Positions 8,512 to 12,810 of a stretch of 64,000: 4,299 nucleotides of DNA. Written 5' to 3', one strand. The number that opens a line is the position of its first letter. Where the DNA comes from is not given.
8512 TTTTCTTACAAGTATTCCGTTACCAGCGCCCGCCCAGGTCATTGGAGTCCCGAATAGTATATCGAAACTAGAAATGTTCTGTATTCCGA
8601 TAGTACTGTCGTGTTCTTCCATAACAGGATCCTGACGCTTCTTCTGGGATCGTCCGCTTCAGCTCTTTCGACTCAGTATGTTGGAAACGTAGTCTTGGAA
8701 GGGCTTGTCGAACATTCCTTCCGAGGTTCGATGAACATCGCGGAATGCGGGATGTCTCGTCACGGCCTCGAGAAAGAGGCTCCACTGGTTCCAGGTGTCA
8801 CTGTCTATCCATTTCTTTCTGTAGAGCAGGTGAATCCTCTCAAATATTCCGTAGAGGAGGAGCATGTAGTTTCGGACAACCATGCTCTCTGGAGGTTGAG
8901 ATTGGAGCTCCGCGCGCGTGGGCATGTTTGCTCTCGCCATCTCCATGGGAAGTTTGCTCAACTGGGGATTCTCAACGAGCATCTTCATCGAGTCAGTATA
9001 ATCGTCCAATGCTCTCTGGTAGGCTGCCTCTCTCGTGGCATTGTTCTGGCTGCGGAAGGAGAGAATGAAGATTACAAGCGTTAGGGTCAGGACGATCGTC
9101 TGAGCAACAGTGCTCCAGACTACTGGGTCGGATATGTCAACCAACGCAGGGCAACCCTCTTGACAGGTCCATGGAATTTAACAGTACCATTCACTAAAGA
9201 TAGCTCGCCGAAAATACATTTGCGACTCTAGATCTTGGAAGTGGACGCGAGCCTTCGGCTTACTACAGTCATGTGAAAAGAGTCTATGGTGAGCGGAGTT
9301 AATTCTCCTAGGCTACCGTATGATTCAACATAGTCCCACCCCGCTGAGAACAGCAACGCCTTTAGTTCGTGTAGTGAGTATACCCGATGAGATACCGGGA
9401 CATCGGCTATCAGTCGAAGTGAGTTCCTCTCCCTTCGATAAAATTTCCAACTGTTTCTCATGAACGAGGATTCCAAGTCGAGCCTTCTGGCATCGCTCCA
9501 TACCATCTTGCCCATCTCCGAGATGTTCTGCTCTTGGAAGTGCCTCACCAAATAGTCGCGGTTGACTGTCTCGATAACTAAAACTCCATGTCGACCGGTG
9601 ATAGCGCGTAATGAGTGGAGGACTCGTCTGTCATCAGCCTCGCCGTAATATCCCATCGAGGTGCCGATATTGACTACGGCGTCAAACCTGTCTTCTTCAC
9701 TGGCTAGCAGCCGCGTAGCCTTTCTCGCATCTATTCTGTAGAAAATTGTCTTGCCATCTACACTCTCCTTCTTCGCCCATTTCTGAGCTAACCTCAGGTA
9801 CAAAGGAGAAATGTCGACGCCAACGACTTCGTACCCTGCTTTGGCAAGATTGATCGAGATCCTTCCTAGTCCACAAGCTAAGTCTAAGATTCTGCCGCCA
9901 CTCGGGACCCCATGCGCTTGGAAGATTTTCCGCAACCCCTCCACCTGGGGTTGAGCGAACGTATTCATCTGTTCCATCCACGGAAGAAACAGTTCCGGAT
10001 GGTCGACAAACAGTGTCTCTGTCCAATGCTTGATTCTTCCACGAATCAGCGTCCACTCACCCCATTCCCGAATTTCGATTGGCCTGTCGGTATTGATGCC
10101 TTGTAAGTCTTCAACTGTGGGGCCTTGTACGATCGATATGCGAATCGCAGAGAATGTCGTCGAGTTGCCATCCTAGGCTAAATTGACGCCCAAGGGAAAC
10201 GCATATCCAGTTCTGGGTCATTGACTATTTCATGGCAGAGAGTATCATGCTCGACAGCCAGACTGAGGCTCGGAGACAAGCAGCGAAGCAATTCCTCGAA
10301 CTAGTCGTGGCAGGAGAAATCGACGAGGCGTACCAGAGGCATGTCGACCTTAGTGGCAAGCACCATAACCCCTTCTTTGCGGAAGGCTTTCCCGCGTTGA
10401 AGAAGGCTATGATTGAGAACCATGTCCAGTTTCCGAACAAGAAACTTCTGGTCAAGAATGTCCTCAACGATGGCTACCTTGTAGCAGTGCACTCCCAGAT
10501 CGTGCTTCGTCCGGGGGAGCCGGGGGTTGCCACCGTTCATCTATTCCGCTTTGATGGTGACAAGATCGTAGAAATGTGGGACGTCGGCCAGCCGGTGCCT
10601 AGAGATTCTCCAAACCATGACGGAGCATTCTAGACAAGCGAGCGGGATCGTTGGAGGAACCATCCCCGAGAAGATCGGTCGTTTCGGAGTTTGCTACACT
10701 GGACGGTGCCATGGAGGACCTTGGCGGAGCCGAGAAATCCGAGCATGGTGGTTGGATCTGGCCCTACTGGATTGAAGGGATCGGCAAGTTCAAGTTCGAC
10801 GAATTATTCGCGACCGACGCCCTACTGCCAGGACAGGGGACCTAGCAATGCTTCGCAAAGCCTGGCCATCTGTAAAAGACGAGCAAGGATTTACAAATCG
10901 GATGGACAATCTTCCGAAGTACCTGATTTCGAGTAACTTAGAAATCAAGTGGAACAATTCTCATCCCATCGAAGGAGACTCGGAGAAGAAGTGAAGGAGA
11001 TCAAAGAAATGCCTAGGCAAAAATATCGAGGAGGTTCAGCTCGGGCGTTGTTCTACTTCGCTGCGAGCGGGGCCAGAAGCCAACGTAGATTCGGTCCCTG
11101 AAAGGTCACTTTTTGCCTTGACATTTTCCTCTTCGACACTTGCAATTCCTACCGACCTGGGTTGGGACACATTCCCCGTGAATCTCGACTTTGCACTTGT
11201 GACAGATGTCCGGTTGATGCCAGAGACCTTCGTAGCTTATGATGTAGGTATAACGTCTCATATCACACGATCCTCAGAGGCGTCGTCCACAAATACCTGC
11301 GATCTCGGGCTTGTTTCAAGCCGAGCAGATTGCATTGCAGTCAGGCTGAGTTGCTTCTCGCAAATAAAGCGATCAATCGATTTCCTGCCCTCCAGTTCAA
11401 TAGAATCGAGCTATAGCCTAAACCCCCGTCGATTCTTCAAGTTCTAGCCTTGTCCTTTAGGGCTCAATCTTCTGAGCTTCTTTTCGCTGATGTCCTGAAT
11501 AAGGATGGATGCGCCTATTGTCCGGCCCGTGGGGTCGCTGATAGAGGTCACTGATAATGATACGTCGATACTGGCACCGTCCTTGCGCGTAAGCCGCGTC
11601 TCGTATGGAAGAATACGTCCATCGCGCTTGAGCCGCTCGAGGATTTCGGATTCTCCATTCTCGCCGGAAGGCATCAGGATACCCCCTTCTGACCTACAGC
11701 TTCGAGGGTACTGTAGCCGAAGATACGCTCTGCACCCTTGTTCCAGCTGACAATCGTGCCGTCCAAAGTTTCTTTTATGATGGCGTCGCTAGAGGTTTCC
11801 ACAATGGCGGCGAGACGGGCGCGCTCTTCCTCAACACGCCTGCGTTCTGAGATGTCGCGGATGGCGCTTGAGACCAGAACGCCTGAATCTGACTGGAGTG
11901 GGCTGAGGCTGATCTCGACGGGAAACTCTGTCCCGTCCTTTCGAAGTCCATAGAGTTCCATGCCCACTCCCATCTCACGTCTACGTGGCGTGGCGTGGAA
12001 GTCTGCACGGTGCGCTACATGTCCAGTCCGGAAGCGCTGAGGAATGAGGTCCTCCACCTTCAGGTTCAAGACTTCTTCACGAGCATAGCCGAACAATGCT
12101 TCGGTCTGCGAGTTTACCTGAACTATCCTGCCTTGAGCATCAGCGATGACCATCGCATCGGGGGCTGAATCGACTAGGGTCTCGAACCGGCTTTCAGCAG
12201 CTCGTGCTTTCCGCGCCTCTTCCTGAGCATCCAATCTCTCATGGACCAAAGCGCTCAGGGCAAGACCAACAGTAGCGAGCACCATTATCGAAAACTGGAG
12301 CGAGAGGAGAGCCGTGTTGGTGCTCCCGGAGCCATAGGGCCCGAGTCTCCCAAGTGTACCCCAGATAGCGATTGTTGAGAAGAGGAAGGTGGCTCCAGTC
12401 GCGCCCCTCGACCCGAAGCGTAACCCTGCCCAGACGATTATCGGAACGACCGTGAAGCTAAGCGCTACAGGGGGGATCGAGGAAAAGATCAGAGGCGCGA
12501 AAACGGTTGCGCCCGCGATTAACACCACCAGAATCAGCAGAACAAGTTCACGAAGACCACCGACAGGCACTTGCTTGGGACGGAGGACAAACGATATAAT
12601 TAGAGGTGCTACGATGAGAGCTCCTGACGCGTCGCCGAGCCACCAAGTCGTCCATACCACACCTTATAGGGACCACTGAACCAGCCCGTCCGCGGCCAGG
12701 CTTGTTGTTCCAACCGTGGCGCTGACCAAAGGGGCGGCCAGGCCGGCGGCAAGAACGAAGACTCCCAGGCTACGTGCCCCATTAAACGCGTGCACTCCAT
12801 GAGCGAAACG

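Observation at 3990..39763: At least 11 frame breaks in 9 genes all have the same polarity (one base missing), so an assembly deletion bias is likely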

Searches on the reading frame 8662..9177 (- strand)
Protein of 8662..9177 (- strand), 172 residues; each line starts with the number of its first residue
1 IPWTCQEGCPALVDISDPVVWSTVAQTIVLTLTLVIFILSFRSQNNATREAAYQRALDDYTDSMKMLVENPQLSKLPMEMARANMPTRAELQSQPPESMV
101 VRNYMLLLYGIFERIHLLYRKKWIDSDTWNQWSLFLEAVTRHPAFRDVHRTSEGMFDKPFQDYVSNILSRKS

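Call 28: search_protein_families(library=pfam, proteins=[window:8662-9177:-], max_evalue=1)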
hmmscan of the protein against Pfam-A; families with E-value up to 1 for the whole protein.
window:8662-9177:- (172 aa): 2 families
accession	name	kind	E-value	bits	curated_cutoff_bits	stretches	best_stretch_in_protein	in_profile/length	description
PF15956.11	DUF4760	-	0.077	13.6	25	1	30-132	4-102/141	Domain of unknown function (DUF4760)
PF13977.11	TetR_C_6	-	0.15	12.7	27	1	125-166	19-60/115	BetI-type transcriptional repressor, C-terminal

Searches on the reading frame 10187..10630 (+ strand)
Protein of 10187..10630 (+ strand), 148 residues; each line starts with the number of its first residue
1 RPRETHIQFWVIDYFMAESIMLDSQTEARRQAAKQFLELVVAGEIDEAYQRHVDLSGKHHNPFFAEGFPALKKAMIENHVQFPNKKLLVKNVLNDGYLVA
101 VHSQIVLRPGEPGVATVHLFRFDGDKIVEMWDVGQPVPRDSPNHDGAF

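Call 27: search_protein_families(library=pfam, proteins=[window:10187-10630:+], max_evalue=1)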
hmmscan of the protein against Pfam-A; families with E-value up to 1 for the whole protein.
window:10187-10630:+ (148 aa): 2 families
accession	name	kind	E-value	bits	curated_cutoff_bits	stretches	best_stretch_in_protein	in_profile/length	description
PF07366.18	SnoaL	-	8.7e-05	22.8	28.4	1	40-134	11-117/126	SnoaL-like polyketide cyclase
PF12680.13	SnoaL_2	-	0.00095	20.2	27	1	34-130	2-102/102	SnoaL-like domain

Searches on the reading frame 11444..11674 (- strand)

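Call 7: search_protein_families(library=pfam, proteins=[window:11444-11674:-], max_evalue=0.01)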
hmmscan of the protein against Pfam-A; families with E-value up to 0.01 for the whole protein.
window:11444-11674:- (76 aa): 1 family
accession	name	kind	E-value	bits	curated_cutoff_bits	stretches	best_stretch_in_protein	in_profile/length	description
PF13426.13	PAS_9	-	3.8e-05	24.3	27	1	8-64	45-103/103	PAS domain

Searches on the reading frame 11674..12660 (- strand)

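Call 7: search_protein_families(library=pfam, proteins=[window:11674-12660:-], max_evalue=0.01)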
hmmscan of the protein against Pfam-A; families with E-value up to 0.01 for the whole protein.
window:11674-12660:- (328 aa): 8 families
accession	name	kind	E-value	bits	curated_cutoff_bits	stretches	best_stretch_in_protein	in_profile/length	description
PF00989.32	PAS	-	7.6e-24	84.3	22.6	2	158-270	2-113/113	PAS fold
PF13426.13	PAS_9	-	1.3e-22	80.4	27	1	167-272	1-103/103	PAS domain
PF13188.13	PAS_8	-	2.5e-18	65.7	21.8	2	158-207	2-48/65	PAS domain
PF05231.19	MASE1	-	4.5e-16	59.3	29.8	1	2-142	146-298/299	MASE1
PF08448.16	PAS_4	-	8.5e-14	52.2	23.1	1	163-275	1-110/110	PAS fold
PF12860.13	PAS_7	-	1.5e-05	25.6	27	1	164-278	2-115/115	PAS fold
PF24820.1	Diguanyl_cycl_sensor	-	4.3e-05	23.9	28.1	1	164-263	3-104/109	Diguanylate cyclase-like sensor domain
PF08447.18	PAS_3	-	0.00034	21.2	25.6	0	180-261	2-81/89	PAS fold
